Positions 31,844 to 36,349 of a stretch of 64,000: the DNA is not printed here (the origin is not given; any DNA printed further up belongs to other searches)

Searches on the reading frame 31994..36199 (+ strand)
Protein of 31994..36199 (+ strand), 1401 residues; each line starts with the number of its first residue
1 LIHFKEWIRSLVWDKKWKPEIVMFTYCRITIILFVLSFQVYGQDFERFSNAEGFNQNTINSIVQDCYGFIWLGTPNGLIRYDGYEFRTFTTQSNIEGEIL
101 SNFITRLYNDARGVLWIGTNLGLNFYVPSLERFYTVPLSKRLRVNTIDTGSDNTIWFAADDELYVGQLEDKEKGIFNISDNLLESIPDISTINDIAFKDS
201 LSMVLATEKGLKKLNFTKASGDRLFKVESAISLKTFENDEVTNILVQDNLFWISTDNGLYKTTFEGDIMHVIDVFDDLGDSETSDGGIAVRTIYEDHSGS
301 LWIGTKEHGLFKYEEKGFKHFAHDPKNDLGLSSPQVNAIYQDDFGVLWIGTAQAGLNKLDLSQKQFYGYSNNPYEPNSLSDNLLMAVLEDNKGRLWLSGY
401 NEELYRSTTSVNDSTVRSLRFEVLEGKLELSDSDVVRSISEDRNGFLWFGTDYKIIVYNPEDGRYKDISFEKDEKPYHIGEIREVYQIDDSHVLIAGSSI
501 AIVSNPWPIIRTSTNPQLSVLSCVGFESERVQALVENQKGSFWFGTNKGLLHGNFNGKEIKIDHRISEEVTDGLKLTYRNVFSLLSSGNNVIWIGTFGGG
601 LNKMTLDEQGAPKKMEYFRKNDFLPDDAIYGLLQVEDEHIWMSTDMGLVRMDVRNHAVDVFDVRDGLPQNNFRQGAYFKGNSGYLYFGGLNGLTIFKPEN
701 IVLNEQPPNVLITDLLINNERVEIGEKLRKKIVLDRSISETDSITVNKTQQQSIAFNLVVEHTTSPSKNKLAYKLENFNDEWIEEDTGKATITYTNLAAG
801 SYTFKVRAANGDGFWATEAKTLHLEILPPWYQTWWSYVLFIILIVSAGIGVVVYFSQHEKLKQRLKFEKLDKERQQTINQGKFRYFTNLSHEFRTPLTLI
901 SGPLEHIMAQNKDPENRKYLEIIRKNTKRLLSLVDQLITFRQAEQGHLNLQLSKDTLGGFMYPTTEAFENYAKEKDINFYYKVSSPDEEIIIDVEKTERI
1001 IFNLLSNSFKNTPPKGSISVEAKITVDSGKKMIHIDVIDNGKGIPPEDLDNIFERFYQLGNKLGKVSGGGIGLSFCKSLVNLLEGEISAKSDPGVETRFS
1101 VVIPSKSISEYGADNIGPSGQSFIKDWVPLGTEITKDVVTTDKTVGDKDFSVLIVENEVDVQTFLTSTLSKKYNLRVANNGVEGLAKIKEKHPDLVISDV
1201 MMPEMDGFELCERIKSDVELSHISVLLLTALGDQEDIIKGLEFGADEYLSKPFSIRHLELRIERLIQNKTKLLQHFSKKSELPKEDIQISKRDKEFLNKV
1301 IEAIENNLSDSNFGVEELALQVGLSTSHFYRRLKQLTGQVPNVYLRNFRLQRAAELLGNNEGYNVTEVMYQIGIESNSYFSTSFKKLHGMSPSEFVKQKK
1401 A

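Call 11: search_protein_families(library=pfam, proteins=[window:31994-36199:+], max_evalue=0.001)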
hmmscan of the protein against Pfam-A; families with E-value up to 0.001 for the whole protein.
window:31994-36199:+ (1401 aa): 9 families
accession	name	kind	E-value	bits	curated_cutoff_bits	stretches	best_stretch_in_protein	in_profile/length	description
PF07494.17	Reg_prop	-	1.3e-35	117.3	20.4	2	330-352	1-23/24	Two component regulator propeller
PF02518.31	HATPase_c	-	2e-25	89.8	26.4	1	994-1105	3-109/111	Histidine kinase-, DNA gyrase B-, and HSP90-like ATPase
PF00072.30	Response_reg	-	2.2e-25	89.4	30.2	1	1152-1262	1-110/111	Response regulator receiver domain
PF12833.13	HTH_18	-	1.8e-18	67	33.6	1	1318-1397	1-79/80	Helix-turn-helix domain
PF07495.19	Y_Y_Y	-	3.7e-17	62.4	26.6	1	764-827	3-65/65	Y_Y_Y domain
PF00512.31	HisKA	-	3.3e-14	53.1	26.9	1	886-946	6-66/66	His Kinase A (phospho-acceptor) domain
PF00165.29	HTH_AraC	-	1.1e-12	48.1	26.6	2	1308-1342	5-38/42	Bacterial regulatory helix-turn-helix proteins, AraC family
PF21544.3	PorZ_N_b_propeller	-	1.9e-05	25.4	27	0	171-251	60-139/154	TSS9, PorZ, N-terminal beta-propeller domain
PF23748.1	Beta-prop_LRRK2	-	0.00035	20.1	26.9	0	577-601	272-296/359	LRRK2 beta propeller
